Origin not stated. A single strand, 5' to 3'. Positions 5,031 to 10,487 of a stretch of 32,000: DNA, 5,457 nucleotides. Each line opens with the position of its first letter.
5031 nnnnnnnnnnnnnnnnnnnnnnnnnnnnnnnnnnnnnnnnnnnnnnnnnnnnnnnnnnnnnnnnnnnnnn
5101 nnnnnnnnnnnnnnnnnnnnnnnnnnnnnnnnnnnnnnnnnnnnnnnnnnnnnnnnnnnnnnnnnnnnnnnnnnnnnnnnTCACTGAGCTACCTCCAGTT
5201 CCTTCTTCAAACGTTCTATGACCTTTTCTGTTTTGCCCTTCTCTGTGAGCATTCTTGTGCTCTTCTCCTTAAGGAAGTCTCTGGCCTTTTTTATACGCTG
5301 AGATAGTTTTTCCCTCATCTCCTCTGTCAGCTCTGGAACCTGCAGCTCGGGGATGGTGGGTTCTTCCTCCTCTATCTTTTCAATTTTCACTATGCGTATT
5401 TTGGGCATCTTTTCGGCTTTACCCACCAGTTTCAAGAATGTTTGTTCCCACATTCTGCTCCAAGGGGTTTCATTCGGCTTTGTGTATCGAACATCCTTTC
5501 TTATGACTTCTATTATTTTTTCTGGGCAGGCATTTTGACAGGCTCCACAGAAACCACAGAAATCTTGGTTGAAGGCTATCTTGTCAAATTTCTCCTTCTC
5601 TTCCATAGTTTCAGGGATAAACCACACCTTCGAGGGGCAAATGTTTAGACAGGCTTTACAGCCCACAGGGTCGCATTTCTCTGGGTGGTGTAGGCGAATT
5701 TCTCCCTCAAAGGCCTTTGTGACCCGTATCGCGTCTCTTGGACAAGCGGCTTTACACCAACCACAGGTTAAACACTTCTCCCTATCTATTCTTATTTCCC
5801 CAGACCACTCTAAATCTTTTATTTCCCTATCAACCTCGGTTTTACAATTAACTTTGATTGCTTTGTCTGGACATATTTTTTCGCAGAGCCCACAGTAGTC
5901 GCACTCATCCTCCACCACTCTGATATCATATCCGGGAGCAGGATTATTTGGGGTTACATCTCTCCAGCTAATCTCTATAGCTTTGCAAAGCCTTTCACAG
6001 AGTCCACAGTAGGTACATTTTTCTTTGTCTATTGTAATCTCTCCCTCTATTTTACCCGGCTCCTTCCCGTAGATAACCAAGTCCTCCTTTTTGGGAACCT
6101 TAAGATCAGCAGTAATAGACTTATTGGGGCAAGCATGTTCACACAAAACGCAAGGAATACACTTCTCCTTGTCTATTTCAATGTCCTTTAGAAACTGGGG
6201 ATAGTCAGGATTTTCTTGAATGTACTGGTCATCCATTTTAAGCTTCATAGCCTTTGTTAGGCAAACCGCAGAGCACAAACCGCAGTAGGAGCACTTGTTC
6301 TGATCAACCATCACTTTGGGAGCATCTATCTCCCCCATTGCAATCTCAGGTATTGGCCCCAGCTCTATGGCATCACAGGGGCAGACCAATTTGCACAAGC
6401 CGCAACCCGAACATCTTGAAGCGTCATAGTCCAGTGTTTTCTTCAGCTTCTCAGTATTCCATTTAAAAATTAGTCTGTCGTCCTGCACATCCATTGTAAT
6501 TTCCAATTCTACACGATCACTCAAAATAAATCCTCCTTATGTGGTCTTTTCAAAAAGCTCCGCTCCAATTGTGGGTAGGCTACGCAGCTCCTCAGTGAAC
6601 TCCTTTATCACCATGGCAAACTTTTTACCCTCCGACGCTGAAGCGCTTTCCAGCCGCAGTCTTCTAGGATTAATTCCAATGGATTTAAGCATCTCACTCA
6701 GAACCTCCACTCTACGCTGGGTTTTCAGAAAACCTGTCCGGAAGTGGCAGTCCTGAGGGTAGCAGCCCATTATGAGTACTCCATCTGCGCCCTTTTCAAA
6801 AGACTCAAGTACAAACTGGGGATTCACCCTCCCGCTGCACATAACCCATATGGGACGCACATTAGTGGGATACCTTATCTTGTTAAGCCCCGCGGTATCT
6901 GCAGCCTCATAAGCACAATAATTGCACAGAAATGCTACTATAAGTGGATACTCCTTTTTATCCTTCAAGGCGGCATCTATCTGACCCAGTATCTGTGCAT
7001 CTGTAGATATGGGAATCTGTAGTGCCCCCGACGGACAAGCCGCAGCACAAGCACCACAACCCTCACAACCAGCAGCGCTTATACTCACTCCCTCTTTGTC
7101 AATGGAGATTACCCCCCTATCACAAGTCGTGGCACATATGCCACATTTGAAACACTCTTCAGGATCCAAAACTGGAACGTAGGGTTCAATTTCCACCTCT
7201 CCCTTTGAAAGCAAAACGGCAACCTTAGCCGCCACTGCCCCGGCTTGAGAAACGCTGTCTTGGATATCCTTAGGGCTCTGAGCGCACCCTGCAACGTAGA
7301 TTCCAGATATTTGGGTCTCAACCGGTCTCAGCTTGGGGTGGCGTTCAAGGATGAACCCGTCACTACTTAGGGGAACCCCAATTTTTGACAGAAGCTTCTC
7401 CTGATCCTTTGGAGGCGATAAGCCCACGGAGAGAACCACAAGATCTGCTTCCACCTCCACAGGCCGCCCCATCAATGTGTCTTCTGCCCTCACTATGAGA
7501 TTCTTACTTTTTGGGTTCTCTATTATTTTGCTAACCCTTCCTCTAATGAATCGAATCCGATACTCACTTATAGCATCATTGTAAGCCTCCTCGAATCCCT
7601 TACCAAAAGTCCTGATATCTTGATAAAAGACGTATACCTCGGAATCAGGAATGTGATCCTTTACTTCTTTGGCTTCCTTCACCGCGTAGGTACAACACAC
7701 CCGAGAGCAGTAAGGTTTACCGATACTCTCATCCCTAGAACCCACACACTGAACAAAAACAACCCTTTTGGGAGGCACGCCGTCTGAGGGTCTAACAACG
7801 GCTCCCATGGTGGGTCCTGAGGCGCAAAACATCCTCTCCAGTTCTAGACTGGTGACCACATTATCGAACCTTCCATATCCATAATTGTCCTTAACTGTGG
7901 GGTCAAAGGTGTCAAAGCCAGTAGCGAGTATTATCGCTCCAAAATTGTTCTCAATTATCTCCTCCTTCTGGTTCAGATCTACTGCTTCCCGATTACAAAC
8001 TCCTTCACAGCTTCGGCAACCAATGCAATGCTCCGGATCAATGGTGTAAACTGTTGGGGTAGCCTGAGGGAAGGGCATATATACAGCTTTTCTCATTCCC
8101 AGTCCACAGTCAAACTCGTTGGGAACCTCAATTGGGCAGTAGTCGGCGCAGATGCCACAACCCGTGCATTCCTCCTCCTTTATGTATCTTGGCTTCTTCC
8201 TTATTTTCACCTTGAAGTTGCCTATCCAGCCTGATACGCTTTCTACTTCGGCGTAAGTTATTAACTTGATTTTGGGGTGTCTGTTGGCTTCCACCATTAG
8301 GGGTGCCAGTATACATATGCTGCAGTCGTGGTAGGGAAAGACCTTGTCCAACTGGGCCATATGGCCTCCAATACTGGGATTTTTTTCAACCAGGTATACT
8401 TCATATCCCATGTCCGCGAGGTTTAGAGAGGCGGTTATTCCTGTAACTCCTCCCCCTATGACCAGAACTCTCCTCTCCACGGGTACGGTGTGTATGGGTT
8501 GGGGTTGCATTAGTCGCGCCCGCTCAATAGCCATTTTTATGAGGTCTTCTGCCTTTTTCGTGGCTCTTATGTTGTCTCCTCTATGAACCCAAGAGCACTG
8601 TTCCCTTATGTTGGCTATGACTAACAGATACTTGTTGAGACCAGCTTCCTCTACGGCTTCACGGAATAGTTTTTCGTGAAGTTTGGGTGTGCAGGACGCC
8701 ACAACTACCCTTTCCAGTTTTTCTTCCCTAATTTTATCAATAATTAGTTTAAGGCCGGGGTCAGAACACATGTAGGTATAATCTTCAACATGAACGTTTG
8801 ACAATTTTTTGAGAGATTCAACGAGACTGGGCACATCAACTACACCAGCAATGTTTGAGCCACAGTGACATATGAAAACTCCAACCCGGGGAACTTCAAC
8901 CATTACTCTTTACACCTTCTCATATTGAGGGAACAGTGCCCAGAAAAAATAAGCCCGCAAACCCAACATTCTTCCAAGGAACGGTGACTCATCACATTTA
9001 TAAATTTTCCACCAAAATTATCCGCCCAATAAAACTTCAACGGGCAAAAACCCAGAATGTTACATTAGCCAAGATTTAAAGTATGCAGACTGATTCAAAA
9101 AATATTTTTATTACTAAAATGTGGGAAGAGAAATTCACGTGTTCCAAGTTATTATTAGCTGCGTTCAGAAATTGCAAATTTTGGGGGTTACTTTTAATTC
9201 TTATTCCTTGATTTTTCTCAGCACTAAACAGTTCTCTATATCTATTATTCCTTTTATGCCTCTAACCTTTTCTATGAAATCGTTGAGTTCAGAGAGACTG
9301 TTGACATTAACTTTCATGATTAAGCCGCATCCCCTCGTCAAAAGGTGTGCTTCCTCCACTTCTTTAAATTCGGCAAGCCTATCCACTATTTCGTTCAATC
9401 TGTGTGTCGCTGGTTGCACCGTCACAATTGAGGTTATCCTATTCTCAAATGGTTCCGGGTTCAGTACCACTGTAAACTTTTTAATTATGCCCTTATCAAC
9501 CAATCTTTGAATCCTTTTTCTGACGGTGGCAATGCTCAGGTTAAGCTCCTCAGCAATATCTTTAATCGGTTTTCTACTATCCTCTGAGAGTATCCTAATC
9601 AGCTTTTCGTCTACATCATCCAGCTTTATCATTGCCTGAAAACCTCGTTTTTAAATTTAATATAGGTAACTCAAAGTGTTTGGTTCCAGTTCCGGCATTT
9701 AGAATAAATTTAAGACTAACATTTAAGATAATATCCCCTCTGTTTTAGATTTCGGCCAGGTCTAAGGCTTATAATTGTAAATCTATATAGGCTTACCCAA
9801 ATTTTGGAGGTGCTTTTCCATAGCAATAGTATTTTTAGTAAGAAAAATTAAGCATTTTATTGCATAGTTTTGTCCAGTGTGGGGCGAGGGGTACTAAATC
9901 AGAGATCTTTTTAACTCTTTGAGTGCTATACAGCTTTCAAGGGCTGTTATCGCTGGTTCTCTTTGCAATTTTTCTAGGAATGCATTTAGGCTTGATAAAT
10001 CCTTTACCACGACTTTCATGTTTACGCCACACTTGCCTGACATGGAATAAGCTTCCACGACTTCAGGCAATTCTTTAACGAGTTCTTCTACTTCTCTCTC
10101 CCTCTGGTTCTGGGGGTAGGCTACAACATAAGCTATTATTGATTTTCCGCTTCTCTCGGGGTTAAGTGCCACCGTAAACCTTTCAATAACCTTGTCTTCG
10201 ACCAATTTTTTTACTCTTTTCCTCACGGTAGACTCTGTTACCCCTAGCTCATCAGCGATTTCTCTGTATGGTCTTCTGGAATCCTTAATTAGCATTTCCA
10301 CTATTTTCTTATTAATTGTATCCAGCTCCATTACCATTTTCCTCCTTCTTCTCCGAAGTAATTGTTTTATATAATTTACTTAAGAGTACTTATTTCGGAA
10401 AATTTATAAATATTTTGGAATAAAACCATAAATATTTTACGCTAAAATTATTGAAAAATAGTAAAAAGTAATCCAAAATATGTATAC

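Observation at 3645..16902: Hdr/MvhD module, Mer and MetVF co-located: a candidate dual-pterin, electron-bifurcating C1 node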

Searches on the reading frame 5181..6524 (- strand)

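Call 3: search_protein_families(library=pfam, proteins=[window:5181-6524:-])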
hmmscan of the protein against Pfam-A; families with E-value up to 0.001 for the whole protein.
window:5181-6524:- (447 aa): 14 families
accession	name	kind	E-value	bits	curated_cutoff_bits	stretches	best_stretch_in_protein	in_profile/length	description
PF00037.32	Fer4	-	9.4e-34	114.3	21.1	5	245-267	2-24/24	4Fe-4S binding domain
PF12838.12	Fer4_7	-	5.6e-32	110.4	27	4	287-336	3-51/52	4Fe-4S dicluster domain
PF14697.11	Fer4_21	-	4.2e-26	91.3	35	3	245-298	2-53/59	4Fe-4S dicluster domain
PF13187.11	Fer4_9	-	4.1e-22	78.4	27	5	208-266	2-52/52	4Fe-4S dicluster domain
PF13237.11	Fer4_10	-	7.8e-22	77.4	25.5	4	244-297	2-53/53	4Fe-4S dicluster domain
PF12837.12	Fer4_6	-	1.1e-19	69.7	25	0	244-266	2-24/24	4Fe-4S binding domain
PF12797.12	Fer4_2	-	1.4e-17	62.7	24.5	0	315-335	2-22/22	4Fe-4S binding domain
PF13484.11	Fer4_16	-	6.7e-17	62.5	30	0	121-180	1-63/66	4Fe-4S double cluster binding domain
PF13183.11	Fer4_8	-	3.9e-12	46.9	27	0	22-50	39-66/68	4Fe-4S dicluster domain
PF25160.1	LdpA_Fe-S-bd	-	1.3e-11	44.5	27.6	0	245-268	22-45/49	LdpA Fe-S cluster-binding domain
PF13534.11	Fer4_17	-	1.9e-08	35.1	22.2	0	21-50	28-58/61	4Fe-4S dicluster domain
PF12798.12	Fer4_3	-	1.7e-07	32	27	0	208-221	1-14/15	4Fe-4S binding domain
PF13459.11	Fer4_15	-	1.9e-07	32.1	22.4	0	163-183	1-22/66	4Fe-4S single cluster domain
PF12800.12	Fer4_4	-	5.8e-07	29.7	24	0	281-297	1-15/17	4Fe-4S binding domain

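Call 5: search_protein_families(library=ncbifam, proteins=[window:5181-6524:-], max_evalue=0.01)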
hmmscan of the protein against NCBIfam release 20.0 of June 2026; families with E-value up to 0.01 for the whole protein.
window:5181-6524:- (447 aa): 83 families (the best 25 are shown)
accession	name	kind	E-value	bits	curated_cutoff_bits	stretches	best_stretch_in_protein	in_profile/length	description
NF042909.1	FMH_DH_FwdF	exception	1.4e-91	307.1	375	1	28-360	7-333/336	tungsten-dependent formylmethanofuran dehydrogenase subunit FwdF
TIGR01971.1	NuoI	subfamily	8.4e-39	131.9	113.05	4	205-273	41-105/121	NADH-quinone oxidoreductase, chain I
NF006221.0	PRK08348.1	subfamily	2.1e-25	89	124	4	25-98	33-97/136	NADH-plastoquinone oxidoreductase subunit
NF004538.0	PRK05888.1-4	equivalog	3.1e-25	88.7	135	5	205-274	60-125/162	NADH-quinone oxidoreductase subunit NuoI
NF004536.0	PRK05888.1-1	equivalog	3.3e-25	88.5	212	6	75-160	57-140/180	NADH-quinone oxidoreductase subunit NuoI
NF045874.1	Vhu_polyferre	exception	5.6e-25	87.9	600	2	117-343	154-351/381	F420-non-reducing hydrogenase associated-polyferredoxin VhuB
NF004539.0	PRK05888.1-5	equivalog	1.2e-24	86.8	225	4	205-272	60-123/162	NADH-quinone oxidoreductase subunit NuoI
NF009053.0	PRK12387.1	subfamily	2.6e-23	82.7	204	4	32-97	34-94/180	formate hydrogenlyase complex iron-sulfur subunit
NF043069.1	T4HPD_activ_SAM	equivalog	5.9e-23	81.7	425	4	24-95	39-99/299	trans-4-hydroxy-L-proline dehydratase activase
NF040864.1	HgcB_ferredoxin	equivalog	1.7e-22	79.1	99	4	281-340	13-63/93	mercury methylation ferredoxin HgcB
TIGR02179.1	PorD_KorD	subfamily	3.6e-22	78.3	60.05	4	279-343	22-77/78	2-oxoacid:acceptor oxidoreductase, delta subunit, pyruvate/2-ketoisovalerate family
NF004542.0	PRK05888.2-3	equivalog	1.5e-21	76.8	248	4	205-273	82-146/203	NADH-quinone oxidoreductase subunit NuoI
NF042987.1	OGOR_delta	exception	1.1e-20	73.6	125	3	145-226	11-88/89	2-oxoglutarate ferredoxin oxidoreductase subunit delta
NF010590.0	PRK13984.1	equivalog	4.4e-20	71.3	946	3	34-109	48-124/611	putative oxidoreductase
NF040612.1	F420_dehyd_FpoI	exception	6.2e-20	71.4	180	3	206-281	42-115/135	F420H2 dehydrogenase subunit FpoI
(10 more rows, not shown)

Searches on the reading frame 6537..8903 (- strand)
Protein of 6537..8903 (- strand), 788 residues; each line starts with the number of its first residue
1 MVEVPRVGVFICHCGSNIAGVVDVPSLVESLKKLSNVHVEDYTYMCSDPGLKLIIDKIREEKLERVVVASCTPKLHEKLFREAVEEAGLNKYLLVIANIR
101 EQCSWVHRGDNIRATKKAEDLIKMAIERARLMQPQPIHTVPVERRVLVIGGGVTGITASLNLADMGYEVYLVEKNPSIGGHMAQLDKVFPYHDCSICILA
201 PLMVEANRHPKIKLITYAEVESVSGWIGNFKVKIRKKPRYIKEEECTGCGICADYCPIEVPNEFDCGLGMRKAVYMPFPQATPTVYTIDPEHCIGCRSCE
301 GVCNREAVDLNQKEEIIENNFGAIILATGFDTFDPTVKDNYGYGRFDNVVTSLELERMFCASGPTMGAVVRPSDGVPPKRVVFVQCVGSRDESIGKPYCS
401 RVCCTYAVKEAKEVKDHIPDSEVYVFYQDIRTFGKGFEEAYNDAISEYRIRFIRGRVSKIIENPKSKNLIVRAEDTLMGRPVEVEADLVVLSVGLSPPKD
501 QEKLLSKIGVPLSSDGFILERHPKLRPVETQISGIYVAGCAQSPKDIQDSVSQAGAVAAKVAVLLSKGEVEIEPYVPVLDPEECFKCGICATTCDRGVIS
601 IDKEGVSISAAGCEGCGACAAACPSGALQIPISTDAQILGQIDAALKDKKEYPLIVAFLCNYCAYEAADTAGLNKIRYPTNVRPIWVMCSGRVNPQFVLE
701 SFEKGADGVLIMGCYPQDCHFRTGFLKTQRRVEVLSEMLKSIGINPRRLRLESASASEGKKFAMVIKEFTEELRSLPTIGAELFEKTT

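Call 3: search_protein_families(library=pfam, proteins=[window:6537-8903:-])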
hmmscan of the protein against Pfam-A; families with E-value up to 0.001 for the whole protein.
window:6537-8903:- (788 aa): 20 families
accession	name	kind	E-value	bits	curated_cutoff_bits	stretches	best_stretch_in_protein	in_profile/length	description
PF02662.21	FlpD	-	7e-50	168.6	22.3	1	655-776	1-122/123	Methyl-viologen-reducing hydrogenase, delta subunit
PF07992.20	Pyr_redox_2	-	9.4e-17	61.8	26.1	2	431-554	179-291/291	Pyridine nucleotide-disulphide oxidoreductase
PF00037.32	Fer4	-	4.2e-16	58.4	21.1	2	240-259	2-21/24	4Fe-4S binding domain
PF12797.12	Fer4_2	-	1.8e-12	46.8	24.5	2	239-257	3-21/22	4Fe-4S binding domain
PF12838.12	Fer4_7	-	2.6e-11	44.2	27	2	584-627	2-52/52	4Fe-4S dicluster domain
PF14697.11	Fer4_21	-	1.3e-10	41.7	35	2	579-628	3-57/59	4Fe-4S dicluster domain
PF13187.11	Fer4_9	-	4.3e-10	39.9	27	2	584-627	2-51/52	4Fe-4S dicluster domain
PF13484.11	Fer4_16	-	1e-09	39.4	30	0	613-649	2-37/66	4Fe-4S double cluster binding domain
PF13237.11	Fer4_10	-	1.7e-08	34.7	25.5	1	578-624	3-53/53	4Fe-4S dicluster domain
PF12831.13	FAD_oxidored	-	1.3e-07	31.7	27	1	146-183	2-39/416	FAD dependent oxidoreductase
PF13450.12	NAD_binding_8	-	1.9e-06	28.5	21.9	1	148-184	1-37/68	NAD(P)-binding Rossmann-like domain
PF01266.30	DAO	-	2.9e-06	27.5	27.9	1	145-180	1-36/353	FAD dependent oxidoreductase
PF12837.12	Fer4_6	-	3.7e-06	27.1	25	0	613-628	9-24/24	4Fe-4S binding domain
PF00070.33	Pyr_redox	-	3.1e-05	24.9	22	1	145-179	1-35/82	Pyridine nucleotide-disulphide oxidoreductase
PF00890.30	FAD_binding_2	-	3.2e-05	23.7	20.4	1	146-183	2-39/414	FAD binding domain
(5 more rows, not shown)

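Call 5: search_protein_families(library=ncbifam, proteins=[window:6537-8903:-], max_evalue=0.01)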
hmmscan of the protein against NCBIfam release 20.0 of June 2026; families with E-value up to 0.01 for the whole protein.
window:6537-8903:- (788 aa): 132 families (the best 25 are shown)
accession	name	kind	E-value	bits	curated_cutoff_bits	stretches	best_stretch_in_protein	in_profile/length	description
NF040770.1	hetero_SS_HdrA2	exception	0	1094.6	1100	1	6-780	1-775/777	CoB-CoM heterodisulfide reductase HdrA2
NF041891.1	hdrA_Methbact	equivalog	1.7e-223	744.1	1300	1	6-775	2-760/762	ferredoxin:CoB-CoM heterodisulfide reductase subunit HdrA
NF041778.1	hetero_SS_HdrA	equivalog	1.7e-216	720.6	1400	1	6-728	7-729/771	ferredoxin:CoB-CoM heterodisulfide reductase subunit HdrA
NF045873.1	F420_non_VhuD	exception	4.2e-29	101.3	215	1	653-776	2-125/132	F420-non-reducing hydrogenase iron-sulfur subunit VhuD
NF038196.1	ferrodoxin_EFR1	subfamily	1.2e-15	58.2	75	2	582-630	184-231/242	EFR1 family ferrodoxin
NF009410.0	PRK12771.1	subfamily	3.7e-13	48.9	516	1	138-182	133-177/566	NAD(P)-binding protein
NF042909.1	FMH_DH_FwdF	exception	1.2e-12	47.6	375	2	241-318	12-82/336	tungsten-dependent formylmethanofuran dehydrogenase subunit FwdF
NF040864.1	HgcB_ferredoxin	equivalog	1.4e-12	47.2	99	1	579-634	11-67/93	mercury methylation ferredoxin HgcB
NF007202.0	PRK09623.1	equivalog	2.2e-12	47.2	166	1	548-629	17-99/105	3-methyl-2-oxobutanoate dehydrogenase subunit delta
NF058577.1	FdxA_fam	equivalog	5.4e-12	45.7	65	3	582-627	7-52/52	4Fe-4S ferredoxin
TIGR02700.1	flavo_MJ0208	hypoth_equivalog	8.3e-12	44.9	251.35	1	547-630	111-196/234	dihydromethanopterin reductase (acceptor)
NF043069.1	T4HPD_activ_SAM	equivalog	3.4e-11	43.1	425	1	581-639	50-107/299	trans-4-hydroxy-L-proline dehydratase activase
TIGR02179.1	PorD_KorD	subfamily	7.1e-11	42.1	60.05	2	576-629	19-73/78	2-oxoacid:acceptor oxidoreductase, delta subunit, pyruvate/2-ketoisovalerate family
TIGR01944.1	rnfB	subfamily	4.4e-10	39.4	68.7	2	557-634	88-166/190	RnfABCDGE type electron transport complex subunit B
NF040684.1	PorD_Arch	equivalog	2.4e-09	37.2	120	1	576-629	26-80/85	pyruvate synthase subunit PorD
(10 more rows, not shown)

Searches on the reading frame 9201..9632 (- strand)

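Call 3: search_protein_families(library=pfam, proteins=[window:9201-9632:-])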
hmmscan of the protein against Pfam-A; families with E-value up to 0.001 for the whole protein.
window:9201-9632:- (143 aa): 12 families
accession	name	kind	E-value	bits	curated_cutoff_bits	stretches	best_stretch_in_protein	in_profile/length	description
PF13412.12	HTH_24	-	1.5e-14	53.8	21.9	1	4-51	1-48/48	Winged helix-turn-helix DNA-binding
PF13404.12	HTH_AsnC-type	-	1.5e-13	50.7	27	1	4-44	1-41/42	AsnC-type helix-turn-helix domain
PF01037.27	AsnC_trans_reg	-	1.7e-10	41.1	25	1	70-139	1-72/73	Lrp/AsnC ligand binding domain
PF08279.18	HTH_11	-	1.7e-06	28.3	25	1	10-49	4-44/55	HTH domain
PF01047.28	MarR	-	9.3e-06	25.9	24.6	1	11-52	8-49/59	MarR family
PF08281.18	Sigma70_r4_2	-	1e-05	25.5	25.7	1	19-43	25-49/54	Sigma-70, region 4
PF22451.2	NirdL-like_HTH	-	0.00011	22.1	27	1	18-50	11-46/47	Siroheme decarboxylase NirDL-like HTH domain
PF13730.12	HTH_36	-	0.00022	21.4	25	1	23-50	28-55/55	Helix-turn-helix domain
PF09339.16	HTH_IclR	-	0.00023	21.3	22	0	11-51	8-49/52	IclR helix-turn-helix domain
PF12840.13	HTH_20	-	0.00033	21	27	1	12-51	10-49/51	Helix-turn-helix domain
PF08220.18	HTH_DeoR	-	0.00041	20.5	21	1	9-52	3-46/57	DeoR-like helix-turn-helix domain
PF08280.17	HTH_Mga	-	0.00081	19.8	23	0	10-46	9-45/59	M protein trans-acting positive regulator (MGA) HTH domain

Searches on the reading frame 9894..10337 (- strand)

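Call 3: search_protein_families(library=pfam, proteins=[window:9894-10337:-])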
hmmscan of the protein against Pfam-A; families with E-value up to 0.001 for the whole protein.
window:9894-10337:- (147 aa): 15 families
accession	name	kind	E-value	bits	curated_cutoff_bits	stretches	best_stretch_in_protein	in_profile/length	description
PF01037.27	AsnC_trans_reg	-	2.5e-14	53.4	25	1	79-141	9-73/73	Lrp/AsnC ligand binding domain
PF13404.12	HTH_AsnC-type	-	2.2e-13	50.2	27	1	5-45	1-41/42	AsnC-type helix-turn-helix domain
PF13412.12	HTH_24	-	3.6e-13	49.3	21.9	1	5-52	1-48/48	Winged helix-turn-helix DNA-binding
PF08279.18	HTH_11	-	2.9e-09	37.1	25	1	10-46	3-40/55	HTH domain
PF22451.2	NirdL-like_HTH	-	1.8e-08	34.3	27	1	20-51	15-46/47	Siroheme decarboxylase NirDL-like HTH domain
PF08281.18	Sigma70_r4_2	-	7.9e-06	25.9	25.7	1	22-43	27-48/54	Sigma-70, region 4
PF13384.12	HTH_23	-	5e-05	23.4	24.6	1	17-45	15-41/50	Homeodomain-like domain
PF12840.13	HTH_20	-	5.1e-05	23.6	27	1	12-52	9-49/51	Helix-turn-helix domain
PF04545.22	Sigma70_r4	-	9.6e-05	22.3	24.1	1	6-44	6-43/50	Sigma-70, region 4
PF08280.17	HTH_Mga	-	0.00014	22.3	23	0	10-47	8-45/59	M protein trans-acting positive regulator (MGA) HTH domain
PF13518.12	HTH_28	-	0.00021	21.7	25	1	11-47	4-38/52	Helix-turn-helix domain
PF06971.19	Put_DNA-bind_N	-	0.00023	21.6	27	0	25-40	31-46/49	Putative DNA-binding protein N-terminus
PF00392.27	GntR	-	0.00041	20.4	27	0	25-54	28-57/64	Bacterial regulatory proteins, gntR family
PF01638.23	HxlR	-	0.00067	19.9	20.8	0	12-98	10-87/91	HxlR-like helix-turn-helix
PF13545.12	HTH_Crp_2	-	0.00098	19.5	27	0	25-53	26-55/70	Crp-like helix-turn-helix domain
